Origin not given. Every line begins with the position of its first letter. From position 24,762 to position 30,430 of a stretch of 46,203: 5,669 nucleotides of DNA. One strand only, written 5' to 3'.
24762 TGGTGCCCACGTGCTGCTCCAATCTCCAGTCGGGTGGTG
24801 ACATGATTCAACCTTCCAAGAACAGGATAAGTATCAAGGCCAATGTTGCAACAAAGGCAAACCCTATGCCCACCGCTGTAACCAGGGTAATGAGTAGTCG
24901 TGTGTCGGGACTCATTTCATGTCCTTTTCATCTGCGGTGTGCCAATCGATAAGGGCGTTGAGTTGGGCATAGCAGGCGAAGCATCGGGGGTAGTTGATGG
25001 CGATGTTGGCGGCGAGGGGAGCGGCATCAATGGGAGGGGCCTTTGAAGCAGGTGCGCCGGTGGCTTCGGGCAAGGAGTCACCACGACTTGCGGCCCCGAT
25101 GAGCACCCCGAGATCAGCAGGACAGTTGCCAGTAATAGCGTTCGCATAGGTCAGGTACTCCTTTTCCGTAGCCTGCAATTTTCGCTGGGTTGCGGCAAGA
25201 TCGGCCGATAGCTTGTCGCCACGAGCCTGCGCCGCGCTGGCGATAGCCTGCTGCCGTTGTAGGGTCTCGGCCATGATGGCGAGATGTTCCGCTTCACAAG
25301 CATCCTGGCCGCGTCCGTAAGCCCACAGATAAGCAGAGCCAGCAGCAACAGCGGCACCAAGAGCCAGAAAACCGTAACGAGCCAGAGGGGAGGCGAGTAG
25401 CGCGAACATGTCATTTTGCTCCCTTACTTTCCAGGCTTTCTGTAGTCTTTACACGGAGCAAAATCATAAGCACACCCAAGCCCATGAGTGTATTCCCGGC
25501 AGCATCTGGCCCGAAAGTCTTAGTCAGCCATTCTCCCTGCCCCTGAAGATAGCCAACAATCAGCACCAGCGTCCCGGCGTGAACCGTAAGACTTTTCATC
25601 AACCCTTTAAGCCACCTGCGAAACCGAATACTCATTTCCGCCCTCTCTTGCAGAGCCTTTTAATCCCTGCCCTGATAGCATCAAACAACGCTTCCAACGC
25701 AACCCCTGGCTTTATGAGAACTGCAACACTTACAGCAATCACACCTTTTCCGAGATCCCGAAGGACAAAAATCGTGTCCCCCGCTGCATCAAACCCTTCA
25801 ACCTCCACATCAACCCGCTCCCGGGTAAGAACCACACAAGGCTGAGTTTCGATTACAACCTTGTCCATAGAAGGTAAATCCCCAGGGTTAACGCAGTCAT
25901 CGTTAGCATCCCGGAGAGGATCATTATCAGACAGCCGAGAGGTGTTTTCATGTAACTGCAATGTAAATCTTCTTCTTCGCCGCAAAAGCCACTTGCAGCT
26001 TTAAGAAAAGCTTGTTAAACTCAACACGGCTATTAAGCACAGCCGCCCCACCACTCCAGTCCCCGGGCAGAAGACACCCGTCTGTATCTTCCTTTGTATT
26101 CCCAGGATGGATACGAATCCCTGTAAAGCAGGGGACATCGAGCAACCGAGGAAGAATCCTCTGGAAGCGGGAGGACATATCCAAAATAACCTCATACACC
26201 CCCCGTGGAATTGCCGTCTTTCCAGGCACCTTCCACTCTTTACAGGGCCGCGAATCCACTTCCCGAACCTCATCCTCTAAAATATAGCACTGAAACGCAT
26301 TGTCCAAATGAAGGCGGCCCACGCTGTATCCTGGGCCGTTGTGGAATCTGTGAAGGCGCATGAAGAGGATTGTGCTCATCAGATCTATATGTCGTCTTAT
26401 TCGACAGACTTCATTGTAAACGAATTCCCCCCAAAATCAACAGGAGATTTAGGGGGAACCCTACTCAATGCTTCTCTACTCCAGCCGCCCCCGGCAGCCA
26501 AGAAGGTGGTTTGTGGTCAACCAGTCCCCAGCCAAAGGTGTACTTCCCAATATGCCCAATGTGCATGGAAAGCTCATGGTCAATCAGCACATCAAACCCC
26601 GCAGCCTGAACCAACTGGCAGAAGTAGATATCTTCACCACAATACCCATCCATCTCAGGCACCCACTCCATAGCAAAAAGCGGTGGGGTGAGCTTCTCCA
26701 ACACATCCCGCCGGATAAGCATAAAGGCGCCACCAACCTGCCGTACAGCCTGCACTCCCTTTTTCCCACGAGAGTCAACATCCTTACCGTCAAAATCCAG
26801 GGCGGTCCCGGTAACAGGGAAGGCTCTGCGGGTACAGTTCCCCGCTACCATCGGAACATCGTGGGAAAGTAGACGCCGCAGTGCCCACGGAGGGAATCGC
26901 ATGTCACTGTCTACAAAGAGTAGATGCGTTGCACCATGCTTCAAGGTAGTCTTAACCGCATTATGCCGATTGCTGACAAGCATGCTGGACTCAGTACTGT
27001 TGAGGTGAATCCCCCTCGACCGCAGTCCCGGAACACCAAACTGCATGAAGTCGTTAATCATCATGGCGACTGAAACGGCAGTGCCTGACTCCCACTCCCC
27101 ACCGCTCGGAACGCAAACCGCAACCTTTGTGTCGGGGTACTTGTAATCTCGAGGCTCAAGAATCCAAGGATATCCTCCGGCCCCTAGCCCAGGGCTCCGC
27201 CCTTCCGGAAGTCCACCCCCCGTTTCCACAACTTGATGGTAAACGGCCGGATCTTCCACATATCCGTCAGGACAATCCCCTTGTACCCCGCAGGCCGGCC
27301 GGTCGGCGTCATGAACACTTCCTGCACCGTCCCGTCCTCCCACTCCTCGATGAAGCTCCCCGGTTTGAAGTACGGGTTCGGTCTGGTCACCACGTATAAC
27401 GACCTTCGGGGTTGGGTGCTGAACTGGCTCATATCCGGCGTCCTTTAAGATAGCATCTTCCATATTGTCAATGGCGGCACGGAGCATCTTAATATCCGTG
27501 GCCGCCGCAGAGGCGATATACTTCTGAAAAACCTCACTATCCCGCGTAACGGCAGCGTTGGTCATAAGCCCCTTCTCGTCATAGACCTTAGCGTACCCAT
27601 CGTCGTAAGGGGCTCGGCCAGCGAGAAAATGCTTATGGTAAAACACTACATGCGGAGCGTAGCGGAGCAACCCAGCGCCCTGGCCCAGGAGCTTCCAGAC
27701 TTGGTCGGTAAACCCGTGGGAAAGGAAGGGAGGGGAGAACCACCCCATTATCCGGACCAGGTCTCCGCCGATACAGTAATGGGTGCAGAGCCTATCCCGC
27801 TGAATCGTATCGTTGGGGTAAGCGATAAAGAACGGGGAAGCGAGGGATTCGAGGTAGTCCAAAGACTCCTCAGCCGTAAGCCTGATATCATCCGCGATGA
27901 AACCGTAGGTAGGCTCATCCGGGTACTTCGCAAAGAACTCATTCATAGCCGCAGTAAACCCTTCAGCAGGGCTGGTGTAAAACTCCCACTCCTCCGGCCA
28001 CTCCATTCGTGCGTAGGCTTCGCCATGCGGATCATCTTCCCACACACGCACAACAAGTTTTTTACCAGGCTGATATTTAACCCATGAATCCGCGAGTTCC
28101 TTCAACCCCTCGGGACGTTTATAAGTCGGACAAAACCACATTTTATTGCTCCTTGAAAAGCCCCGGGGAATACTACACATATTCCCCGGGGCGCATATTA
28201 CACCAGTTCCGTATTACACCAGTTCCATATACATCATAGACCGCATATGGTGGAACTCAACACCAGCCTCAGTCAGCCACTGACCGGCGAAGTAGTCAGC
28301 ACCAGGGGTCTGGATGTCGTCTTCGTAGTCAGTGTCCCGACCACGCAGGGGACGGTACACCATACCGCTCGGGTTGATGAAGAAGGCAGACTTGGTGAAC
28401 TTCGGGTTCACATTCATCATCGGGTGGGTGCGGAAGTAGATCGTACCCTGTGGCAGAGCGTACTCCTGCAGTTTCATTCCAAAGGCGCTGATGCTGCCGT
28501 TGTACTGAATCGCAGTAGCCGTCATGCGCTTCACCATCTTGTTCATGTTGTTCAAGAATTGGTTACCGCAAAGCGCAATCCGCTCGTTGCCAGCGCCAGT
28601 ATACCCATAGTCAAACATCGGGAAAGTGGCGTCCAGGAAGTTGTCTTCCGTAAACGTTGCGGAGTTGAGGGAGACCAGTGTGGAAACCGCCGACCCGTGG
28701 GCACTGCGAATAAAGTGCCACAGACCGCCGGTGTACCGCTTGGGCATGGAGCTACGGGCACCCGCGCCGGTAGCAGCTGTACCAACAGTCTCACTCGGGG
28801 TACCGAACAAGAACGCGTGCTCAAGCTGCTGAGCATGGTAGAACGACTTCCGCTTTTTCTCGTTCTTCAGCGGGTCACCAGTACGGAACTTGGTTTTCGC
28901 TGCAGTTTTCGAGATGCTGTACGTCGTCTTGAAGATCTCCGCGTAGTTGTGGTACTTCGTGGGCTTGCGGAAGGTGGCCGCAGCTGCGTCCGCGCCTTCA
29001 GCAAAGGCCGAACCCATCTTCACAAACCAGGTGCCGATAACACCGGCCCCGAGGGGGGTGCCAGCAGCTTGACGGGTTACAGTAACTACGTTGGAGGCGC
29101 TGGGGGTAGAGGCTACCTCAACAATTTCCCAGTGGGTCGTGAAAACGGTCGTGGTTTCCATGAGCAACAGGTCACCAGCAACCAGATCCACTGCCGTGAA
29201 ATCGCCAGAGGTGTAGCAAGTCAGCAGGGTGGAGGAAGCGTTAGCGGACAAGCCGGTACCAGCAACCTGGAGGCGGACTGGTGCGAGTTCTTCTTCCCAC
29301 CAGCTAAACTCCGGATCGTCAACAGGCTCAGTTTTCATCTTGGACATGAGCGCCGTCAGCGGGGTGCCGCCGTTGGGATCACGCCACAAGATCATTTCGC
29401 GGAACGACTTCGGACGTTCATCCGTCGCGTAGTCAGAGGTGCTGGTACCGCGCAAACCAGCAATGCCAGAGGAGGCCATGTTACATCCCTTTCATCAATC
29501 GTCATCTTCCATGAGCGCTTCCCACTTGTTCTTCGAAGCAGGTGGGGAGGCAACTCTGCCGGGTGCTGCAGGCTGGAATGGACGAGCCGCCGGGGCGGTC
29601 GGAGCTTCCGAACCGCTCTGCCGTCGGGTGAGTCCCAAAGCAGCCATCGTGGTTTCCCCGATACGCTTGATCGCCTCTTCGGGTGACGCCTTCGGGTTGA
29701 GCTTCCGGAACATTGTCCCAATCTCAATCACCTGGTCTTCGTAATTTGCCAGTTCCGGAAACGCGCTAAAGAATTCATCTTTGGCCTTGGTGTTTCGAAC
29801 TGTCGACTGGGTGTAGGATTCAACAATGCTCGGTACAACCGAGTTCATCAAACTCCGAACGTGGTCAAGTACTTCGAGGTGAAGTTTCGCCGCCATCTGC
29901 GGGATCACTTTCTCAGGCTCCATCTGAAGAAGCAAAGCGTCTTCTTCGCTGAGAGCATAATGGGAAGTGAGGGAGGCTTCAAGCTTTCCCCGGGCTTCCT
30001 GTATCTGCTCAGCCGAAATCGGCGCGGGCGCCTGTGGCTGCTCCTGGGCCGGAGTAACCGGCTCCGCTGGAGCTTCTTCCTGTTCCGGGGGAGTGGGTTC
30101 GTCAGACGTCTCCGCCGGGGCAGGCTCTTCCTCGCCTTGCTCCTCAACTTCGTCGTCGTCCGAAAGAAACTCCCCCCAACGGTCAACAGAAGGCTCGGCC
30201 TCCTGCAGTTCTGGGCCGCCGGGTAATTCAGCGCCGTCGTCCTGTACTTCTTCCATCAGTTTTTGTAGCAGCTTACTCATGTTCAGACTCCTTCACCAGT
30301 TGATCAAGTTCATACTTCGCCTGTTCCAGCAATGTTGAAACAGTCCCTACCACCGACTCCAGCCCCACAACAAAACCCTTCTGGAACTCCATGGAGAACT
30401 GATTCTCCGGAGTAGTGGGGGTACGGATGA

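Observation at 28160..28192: Family of 31-bp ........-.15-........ dyad elements with identical geometry at four loci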

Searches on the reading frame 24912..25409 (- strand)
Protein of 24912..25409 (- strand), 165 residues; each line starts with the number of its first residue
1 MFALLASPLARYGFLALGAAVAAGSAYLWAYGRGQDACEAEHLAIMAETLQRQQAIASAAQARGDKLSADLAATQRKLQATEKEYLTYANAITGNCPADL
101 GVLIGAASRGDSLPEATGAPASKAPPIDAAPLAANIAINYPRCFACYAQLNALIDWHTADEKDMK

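Call 18: search_protein_families(library=pfam, max_evalue=0.01, proteins=[window:24912-25409:-])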
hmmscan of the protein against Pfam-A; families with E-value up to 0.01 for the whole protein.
window:24912-25409:- (165 aa): 1 family
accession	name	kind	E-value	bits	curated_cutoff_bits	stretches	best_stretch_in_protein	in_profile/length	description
PF24751.1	DUF7696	-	0.00079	19.9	27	1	37-80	11-53/55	Family of unknown function (DUF7696)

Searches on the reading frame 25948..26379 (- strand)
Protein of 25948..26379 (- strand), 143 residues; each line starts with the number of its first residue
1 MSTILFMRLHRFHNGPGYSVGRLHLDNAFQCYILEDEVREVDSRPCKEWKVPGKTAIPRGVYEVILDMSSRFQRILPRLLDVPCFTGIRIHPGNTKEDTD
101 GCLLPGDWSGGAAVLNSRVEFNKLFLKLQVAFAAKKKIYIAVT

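Call 18: search_protein_families(library=pfam, max_evalue=0.01, proteins=[window:25948-26379:-])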
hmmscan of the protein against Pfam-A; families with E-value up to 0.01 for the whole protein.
window:25948-26379:- (143 aa): 1 family
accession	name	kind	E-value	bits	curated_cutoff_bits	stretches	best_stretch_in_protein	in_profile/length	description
PF18925.5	DUF5675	-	5.3e-28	97.6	26.7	1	9-128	2-112/114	Family of unknown function (DUF5675)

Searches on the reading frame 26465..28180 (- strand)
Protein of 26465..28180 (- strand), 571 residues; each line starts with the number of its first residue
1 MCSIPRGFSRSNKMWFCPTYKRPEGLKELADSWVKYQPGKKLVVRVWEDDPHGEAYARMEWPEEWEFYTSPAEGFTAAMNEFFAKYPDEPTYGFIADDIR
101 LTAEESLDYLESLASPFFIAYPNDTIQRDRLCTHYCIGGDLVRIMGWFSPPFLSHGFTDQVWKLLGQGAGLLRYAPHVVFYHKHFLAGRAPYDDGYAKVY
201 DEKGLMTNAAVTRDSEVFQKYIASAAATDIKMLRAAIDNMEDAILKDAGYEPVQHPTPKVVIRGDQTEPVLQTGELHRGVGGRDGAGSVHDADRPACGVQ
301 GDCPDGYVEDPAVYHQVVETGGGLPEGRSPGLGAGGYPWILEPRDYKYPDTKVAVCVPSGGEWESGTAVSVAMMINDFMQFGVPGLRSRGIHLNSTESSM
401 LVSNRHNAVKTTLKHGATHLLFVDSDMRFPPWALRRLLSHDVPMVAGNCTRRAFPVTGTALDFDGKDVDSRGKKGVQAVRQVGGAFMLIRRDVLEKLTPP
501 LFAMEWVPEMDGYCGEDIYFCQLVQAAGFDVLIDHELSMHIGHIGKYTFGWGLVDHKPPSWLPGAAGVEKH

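Call 7: search_dna_similar(query=window:26465-28180:-, collection=phages, mode=protein)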
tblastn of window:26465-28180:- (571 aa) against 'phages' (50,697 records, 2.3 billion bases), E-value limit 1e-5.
Records with a match: 115; places in all: 115; records where one place covers at least 80% of the query: 0.
Best place of each record, by identity: <60% 115.
By first word of the organism name: Streptomyces 63; Synechococcus 43; Arthrobacter 4; Caudoviricetes 3; Microcystis 1; Bacteriophage 1.
By host as written in the record: - 49; Streptomyces griseus ATCC 10137 26; Streptomyces lividans JI 1326 15; Streptomyces viridochromogenes DSM40736 6; Streptomyces sanglieri UNT16F27A 4; Streptomyces griseofuscus ATCC 23916 3; Streptomyces mirabilis NRRL B-2400 3; Arthrobacter globiformis NRRL B-2979 SEA 2; and 5 more.
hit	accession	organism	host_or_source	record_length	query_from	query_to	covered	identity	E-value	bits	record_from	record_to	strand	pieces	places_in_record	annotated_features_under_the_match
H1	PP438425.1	Microcystis phage Mel-JY34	Microcystis elabens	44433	346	549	36%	36.1%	5e-32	137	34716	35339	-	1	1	hypothetical protein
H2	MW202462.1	Caudoviricetes sp.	Manatee Spring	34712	352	551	35%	36.7%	9e-26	118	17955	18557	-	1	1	hypothetical protein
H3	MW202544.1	Bacteriophage sp.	Manatee Spring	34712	352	551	35%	36.7%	9e-26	118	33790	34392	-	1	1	synthase catalytic subunit A2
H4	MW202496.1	Caudoviricetes sp.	Manatee Spring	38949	318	549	41%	30.0%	3e-22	107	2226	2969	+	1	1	putative glycosyltransferase | hypothetical protein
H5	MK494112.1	Streptomyces phage EGole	Streptomyces griseus ATCC 10137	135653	16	235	39%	30.5%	2e-11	73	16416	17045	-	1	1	36: glycosyltransferase | 35: adenylyltransferase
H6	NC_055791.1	Streptomyces phage EGole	Streptomyces griseus ATCC 10137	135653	16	235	39%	30.5%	2e-11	73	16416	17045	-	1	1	36: glycosyltransferase | 35: bifunctional heptose 7-phosphate kinase/heptose 1-phosphate ...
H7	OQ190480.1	Streptomyces phage Pepperwood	Streptomyces lividans JI 1326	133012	10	233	39%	29.6%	2e-15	86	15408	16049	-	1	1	36: glycosyltransferase | 37: glycosyltransferase | 35: nucleotidyl transferase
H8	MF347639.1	Streptomyces phage Samisti12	Streptomyces griseus ATCC 10137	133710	10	233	39%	29.6%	2e-15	86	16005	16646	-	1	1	glycosyltransferase (x2) | adenylyltransferase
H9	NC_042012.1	Streptomyces phage Samisti12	Streptomyces griseus ATCC 10137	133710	10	233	39%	29.6%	2e-15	86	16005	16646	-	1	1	glycosyltransferase (x2) | bifunctional heptose 7-phosphate kinase/heptose 1-phosphate ...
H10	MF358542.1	Streptomyces phage Sushi23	Streptomyces griseus ATCC 10137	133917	10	233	39%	29.6%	2e-15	86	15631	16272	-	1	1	glycosyltransferase (x2) | nucleotidyltransferase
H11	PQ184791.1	Streptomyces phage Lululemon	Streptomyces lividans JI 1326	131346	10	233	39%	29.6%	3e-15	86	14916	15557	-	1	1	35: glycosyltransferase | 36: glycosyltransferase | 34: nucleotidyl transferase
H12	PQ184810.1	Streptomyces phage PacManQ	Streptomyces lividans JI 1326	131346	10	233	39%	29.6%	3e-15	86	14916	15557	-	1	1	35: glycosyltransferase | 36: glycosyltransferase | 34: nucleotidyl transferase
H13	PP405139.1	Streptomyces phage Cursive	Streptomyces lividans JI 1326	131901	10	233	39%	29.6%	3e-15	86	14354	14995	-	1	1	34: glycosyltransferase | 35: glycosyltransferase | 33: nucleotidyl transferase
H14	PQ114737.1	Streptomyces phage BlueOtter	Streptomyces lividans JI 1326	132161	10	233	39%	29.6%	3e-15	86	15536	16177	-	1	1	36: glycosyltransferase | 37: glycosyltransferase | 35: nucleotidyl transferase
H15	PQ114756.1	Streptomyces phage HangryHippo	Streptomyces lividans JI 1326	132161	10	233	39%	29.6%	3e-15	86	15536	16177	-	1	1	36: glycosyltransferase | 37: glycosyltransferase | 35: nucleotidyl transferase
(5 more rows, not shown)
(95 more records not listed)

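Call 18: search_protein_families(library=pfam, max_evalue=0.01, proteins=[window:26465-28180:-])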
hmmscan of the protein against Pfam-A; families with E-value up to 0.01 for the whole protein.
window:26465-28180:- (571 aa): 0 families

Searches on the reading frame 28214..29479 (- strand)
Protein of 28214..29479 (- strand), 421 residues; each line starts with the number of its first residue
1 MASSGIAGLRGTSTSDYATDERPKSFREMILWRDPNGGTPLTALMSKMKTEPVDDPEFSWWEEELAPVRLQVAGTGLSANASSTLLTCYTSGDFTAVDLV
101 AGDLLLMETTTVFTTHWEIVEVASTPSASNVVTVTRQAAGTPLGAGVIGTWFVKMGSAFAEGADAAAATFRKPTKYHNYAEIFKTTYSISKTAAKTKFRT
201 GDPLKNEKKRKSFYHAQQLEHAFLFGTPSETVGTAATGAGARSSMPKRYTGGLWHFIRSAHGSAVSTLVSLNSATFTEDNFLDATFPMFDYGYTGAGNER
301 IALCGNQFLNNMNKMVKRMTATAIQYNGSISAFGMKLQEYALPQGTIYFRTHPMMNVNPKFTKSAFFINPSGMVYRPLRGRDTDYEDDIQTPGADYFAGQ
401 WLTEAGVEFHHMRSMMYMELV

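Call 18: search_protein_families(library=pfam, max_evalue=0.01, proteins=[window:28214-29479:-])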
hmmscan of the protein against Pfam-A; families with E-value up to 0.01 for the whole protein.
window:28214-29479:- (421 aa): 1 family
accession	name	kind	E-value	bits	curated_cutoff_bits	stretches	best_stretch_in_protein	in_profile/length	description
PF17236.8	SU10_MCP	-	7e-44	150.9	24.1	1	21-414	11-284/292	SU10 major capsid protein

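Call 39: find_encoding_contigs(protein=window:28214-29479:-, flank=10000, max_places=10)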
Protein window:28214-29479:- (421 aa): no gene with exactly this product is on record in the collection.

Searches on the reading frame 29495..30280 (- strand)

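Call 18: search_protein_families(library=pfam, max_evalue=0.01, proteins=[window:29495-30280:-])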
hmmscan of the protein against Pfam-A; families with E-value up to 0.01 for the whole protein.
window:29495-30280:- (261 aa): 1 family
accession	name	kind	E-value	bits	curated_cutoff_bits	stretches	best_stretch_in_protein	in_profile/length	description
PF10265.14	Miga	-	0.0016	17.9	25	1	69-210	175-301/540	Mitoguardin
